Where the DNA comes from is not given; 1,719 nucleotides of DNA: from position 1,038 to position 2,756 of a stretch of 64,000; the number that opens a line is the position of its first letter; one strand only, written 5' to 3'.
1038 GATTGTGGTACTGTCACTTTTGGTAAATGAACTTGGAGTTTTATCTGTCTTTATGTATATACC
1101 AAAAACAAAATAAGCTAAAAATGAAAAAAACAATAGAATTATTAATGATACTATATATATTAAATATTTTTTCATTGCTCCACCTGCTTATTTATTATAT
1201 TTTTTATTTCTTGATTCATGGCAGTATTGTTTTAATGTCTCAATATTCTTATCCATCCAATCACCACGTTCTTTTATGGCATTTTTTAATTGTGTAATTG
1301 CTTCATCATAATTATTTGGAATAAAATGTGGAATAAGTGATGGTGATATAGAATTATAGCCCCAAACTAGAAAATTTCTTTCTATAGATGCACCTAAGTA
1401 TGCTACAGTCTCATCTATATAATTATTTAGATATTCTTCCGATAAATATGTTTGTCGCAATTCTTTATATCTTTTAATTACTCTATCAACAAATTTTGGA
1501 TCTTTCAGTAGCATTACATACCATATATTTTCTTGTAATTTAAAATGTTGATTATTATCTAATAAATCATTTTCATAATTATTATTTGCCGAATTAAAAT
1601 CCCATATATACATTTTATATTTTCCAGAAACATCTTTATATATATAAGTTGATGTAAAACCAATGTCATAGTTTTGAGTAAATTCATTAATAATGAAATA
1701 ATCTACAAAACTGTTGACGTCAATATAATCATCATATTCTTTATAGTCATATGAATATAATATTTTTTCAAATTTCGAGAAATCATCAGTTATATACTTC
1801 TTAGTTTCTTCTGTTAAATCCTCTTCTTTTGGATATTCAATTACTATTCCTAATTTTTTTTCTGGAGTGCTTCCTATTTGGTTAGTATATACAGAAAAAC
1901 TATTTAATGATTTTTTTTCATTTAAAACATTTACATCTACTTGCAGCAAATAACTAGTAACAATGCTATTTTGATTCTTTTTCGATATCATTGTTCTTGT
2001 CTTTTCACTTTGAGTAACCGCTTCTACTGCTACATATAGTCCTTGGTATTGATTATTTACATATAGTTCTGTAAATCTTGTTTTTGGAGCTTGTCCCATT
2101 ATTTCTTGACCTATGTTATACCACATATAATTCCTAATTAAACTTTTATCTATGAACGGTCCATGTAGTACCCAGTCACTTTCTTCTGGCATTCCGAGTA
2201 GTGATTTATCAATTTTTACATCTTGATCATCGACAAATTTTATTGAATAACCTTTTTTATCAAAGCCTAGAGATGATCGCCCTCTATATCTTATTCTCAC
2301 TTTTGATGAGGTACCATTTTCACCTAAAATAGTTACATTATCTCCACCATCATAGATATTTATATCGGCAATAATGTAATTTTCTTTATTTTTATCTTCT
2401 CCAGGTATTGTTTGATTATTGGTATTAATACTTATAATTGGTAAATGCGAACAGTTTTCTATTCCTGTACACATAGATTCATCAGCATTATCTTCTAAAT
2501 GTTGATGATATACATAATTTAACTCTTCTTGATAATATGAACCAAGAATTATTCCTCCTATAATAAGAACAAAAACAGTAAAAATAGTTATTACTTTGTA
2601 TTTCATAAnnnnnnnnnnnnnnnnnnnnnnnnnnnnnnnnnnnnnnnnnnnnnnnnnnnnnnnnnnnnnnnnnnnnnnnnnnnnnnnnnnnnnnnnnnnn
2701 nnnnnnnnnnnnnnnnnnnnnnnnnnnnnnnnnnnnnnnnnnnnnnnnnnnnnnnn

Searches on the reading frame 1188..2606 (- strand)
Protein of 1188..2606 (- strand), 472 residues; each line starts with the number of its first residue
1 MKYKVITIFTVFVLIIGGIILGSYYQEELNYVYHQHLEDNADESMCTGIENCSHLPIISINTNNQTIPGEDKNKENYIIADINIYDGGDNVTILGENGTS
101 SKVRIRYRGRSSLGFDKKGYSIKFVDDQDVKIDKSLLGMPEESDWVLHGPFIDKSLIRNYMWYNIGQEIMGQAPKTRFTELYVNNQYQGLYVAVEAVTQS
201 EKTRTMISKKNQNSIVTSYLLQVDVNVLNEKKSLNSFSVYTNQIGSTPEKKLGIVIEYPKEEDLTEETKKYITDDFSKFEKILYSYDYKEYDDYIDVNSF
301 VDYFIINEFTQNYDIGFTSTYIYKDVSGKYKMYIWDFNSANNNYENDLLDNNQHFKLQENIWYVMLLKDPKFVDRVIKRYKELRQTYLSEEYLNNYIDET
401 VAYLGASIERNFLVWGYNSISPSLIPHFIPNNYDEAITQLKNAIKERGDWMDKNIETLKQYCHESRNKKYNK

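Call 18: search_protein_families(library=pfam, proteins=[window:1188-2606:-], max_evalue=0.001)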
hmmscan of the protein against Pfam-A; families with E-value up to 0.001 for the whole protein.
window:1188-2606:- (472 aa): 1 family
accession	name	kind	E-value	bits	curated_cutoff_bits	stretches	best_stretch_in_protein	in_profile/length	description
PF08757.17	CotH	-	4.2e-62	211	23.8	1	105-451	1-322/322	CotH kinase protein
